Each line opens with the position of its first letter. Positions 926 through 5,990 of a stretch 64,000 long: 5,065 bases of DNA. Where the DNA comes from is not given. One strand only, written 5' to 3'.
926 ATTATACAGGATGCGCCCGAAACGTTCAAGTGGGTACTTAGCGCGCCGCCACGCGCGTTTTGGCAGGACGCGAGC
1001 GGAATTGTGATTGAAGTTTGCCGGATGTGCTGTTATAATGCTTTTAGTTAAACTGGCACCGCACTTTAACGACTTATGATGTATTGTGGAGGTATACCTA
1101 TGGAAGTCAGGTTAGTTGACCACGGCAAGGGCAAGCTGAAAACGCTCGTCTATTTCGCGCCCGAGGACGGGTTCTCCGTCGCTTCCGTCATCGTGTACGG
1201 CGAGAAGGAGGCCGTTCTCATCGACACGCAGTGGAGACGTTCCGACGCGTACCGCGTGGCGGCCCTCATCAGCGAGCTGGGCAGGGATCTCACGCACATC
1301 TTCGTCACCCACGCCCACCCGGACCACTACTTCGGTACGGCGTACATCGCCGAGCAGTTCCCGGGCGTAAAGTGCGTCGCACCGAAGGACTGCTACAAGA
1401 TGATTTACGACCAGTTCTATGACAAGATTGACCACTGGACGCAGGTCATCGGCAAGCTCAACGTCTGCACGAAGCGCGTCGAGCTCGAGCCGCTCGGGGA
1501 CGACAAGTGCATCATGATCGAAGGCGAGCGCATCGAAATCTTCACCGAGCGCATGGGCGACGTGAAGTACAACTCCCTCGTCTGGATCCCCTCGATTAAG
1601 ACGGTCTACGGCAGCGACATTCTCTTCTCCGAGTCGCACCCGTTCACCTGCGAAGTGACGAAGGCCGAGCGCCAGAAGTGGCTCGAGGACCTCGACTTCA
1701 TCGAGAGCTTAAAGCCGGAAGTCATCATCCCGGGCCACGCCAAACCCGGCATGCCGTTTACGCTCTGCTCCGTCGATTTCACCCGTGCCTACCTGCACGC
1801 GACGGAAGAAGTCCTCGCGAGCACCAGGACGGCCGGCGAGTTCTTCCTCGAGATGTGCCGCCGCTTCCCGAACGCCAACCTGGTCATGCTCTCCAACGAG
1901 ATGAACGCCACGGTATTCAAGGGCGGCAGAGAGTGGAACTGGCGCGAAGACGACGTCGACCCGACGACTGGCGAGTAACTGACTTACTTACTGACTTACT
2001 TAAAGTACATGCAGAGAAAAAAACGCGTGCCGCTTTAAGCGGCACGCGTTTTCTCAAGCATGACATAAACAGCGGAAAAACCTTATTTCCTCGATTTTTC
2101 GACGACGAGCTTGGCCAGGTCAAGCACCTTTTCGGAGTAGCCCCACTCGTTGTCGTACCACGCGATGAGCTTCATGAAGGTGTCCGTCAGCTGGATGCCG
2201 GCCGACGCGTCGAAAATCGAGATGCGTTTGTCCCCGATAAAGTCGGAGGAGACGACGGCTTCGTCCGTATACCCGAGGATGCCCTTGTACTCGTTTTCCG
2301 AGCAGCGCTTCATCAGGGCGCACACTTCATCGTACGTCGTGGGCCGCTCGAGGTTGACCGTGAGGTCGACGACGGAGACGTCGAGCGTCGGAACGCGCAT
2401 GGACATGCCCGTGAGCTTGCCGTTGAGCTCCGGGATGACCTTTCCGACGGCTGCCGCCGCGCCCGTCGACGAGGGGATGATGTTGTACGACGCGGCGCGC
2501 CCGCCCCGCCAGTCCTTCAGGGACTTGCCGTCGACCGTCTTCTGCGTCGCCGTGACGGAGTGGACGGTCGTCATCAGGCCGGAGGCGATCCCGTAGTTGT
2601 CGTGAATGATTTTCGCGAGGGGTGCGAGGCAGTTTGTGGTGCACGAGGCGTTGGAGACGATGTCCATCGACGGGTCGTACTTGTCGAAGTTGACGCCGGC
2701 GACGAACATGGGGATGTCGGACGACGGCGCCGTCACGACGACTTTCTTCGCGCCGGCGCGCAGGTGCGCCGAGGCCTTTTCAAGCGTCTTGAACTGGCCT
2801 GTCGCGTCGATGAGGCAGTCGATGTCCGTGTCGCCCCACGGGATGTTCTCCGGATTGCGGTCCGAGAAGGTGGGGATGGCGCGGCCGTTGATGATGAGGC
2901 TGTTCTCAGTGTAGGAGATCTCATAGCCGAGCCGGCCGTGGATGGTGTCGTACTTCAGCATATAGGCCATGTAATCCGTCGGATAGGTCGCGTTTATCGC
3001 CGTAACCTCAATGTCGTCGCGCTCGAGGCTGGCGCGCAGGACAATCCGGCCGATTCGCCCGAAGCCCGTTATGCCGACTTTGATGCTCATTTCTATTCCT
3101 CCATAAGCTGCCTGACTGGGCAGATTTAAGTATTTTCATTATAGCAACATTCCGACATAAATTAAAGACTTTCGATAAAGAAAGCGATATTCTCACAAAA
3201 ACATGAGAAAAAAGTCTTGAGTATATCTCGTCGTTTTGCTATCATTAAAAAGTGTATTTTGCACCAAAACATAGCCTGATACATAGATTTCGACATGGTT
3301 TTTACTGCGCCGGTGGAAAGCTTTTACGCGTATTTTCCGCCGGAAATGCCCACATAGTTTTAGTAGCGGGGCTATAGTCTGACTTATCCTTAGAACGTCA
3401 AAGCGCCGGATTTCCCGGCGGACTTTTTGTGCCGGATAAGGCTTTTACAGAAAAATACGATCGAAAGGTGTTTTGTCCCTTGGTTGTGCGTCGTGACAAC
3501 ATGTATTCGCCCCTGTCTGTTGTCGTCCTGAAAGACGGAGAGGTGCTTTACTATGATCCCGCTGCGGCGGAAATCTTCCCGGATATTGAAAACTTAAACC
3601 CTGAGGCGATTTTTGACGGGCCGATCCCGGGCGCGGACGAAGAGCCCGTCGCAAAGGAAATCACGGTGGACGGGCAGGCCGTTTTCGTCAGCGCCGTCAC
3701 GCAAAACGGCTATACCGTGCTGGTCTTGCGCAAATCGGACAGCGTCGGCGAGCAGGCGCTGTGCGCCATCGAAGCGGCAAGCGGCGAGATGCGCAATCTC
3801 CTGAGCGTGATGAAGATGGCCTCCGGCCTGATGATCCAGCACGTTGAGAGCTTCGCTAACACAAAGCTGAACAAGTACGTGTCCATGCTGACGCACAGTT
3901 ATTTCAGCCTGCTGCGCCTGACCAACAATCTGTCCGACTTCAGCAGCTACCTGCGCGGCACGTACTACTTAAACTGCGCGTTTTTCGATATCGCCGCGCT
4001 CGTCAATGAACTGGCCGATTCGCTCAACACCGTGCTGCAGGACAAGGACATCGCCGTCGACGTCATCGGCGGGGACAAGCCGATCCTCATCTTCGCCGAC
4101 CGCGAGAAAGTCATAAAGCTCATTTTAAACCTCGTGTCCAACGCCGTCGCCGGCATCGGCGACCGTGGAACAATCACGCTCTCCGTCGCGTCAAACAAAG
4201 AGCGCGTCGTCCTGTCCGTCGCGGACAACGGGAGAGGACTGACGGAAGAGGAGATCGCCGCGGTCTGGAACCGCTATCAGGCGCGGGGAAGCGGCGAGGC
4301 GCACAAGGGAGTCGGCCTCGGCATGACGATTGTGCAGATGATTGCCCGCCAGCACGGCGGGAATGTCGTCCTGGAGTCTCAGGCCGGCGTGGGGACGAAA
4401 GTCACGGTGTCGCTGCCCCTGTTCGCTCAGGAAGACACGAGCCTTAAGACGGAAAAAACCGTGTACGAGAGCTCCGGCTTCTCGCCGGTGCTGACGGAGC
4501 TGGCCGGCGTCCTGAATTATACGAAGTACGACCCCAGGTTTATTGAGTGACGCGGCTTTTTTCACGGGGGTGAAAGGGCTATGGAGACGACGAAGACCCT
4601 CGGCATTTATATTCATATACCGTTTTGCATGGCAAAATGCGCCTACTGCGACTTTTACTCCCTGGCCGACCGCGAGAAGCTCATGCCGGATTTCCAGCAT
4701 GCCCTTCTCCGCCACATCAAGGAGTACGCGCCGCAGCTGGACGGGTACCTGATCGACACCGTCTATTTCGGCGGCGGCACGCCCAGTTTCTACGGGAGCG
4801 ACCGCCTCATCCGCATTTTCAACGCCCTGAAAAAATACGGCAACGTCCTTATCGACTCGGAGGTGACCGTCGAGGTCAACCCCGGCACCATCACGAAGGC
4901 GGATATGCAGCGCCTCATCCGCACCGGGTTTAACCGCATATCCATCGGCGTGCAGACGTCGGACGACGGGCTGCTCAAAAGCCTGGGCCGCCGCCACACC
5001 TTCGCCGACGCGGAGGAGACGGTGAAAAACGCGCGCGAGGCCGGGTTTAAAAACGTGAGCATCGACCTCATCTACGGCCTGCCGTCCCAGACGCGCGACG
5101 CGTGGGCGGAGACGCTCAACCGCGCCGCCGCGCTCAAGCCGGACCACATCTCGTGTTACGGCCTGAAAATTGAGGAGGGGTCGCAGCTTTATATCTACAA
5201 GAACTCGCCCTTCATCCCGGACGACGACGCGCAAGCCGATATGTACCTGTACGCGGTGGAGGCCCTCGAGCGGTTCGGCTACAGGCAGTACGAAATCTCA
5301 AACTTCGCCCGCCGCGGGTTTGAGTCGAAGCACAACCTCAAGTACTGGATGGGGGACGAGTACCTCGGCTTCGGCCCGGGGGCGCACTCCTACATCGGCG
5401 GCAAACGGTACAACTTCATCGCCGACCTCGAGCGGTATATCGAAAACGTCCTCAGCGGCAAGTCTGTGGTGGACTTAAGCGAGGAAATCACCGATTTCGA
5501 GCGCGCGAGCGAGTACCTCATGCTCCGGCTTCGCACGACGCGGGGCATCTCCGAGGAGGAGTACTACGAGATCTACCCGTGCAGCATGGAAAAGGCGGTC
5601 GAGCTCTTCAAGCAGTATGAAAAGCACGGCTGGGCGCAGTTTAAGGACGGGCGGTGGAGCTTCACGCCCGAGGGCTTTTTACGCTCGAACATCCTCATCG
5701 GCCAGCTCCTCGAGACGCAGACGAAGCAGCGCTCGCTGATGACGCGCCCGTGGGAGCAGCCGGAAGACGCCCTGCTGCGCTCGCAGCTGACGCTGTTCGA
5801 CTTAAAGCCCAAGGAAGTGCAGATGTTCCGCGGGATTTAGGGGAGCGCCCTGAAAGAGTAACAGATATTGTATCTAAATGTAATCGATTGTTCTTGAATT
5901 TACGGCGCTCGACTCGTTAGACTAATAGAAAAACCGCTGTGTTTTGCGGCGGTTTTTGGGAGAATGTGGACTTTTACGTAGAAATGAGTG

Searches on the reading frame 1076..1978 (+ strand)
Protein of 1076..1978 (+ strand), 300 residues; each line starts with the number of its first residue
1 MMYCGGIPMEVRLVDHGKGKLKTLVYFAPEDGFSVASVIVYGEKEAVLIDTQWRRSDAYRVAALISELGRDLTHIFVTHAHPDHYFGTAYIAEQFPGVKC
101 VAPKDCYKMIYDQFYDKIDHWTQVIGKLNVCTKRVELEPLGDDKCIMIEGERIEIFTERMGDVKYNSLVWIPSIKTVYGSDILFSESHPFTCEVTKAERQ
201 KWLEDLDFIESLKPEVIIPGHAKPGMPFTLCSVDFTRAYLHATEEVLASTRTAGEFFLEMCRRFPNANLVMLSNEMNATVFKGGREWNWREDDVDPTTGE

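Call 41: search_protein_families(library=pfam, proteins=[window:1076-1978:+], max_evalue=0.00001)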
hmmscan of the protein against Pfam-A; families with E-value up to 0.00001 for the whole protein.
window:1076-1978:+ (300 aa): 1 family
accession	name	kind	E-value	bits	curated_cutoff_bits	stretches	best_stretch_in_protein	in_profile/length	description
PF00753.33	Lactamase_B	-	1.6e-17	64.5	22.7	1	33-221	4-196/196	Metallo-beta-lactamase superfamily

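Call 52: find_encoding_contigs(protein=window:1076-1978:+, flank=10000, max_places=3)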
Protein window:1076-1978:+ (300 aa): no gene with exactly this product is on record in the collection.

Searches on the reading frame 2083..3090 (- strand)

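Call 41: search_protein_families(library=pfam, proteins=[window:2083-3090:-], max_evalue=0.00001)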
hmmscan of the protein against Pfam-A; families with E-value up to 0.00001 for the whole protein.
window:2083-3090:- (335 aa): 2 families
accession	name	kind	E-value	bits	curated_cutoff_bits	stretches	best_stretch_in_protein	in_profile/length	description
PF02800.25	Gp_dh_C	-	4.2e-67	225.1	24.4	1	155-312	1-158/158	Glyceraldehyde 3-phosphate dehydrogenase, C-terminal domain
PF00044.30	Gp_dh_N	-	4.2e-35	120.5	31.7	1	3-102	1-100/101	Glyceraldehyde 3-phosphate dehydrogenase, NAD binding domain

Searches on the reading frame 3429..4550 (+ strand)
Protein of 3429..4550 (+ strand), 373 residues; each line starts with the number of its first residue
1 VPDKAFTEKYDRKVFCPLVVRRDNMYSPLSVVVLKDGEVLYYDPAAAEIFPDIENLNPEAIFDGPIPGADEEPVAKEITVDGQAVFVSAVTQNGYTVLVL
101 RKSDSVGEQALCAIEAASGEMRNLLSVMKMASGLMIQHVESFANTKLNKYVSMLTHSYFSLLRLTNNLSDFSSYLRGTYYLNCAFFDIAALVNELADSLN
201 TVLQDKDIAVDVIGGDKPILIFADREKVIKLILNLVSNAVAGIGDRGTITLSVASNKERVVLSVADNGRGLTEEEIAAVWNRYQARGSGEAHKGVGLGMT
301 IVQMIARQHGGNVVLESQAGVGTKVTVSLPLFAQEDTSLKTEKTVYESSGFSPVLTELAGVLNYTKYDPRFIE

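Call 41: search_protein_families(library=pfam, proteins=[window:3429-4550:+], max_evalue=0.00001)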
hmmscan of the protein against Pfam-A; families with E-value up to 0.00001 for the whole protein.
window:3429-4550:+ (373 aa): 1 family
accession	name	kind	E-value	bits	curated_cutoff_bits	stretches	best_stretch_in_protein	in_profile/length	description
PF02518.31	HATPase_c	-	5.5e-21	75.5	26.4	1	224-331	2-109/111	Histidine kinase-, DNA gyrase B-, and HSP90-like ATPase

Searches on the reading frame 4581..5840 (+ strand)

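Call 41: search_protein_families(library=pfam, proteins=[window:4581-5840:+], max_evalue=0.00001)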
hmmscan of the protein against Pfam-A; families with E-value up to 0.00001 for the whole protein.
window:4581-5840:+ (419 aa): 2 families
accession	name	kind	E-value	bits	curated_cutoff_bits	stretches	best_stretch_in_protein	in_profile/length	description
PF04055.27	Radical_SAM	-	1.8e-29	103.5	29.5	1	10-181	1-165/166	Radical SAM superfamily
PF06969.22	HemN_C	-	2.3e-07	31.2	24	1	307-367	5-66/67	HemN C-terminal domain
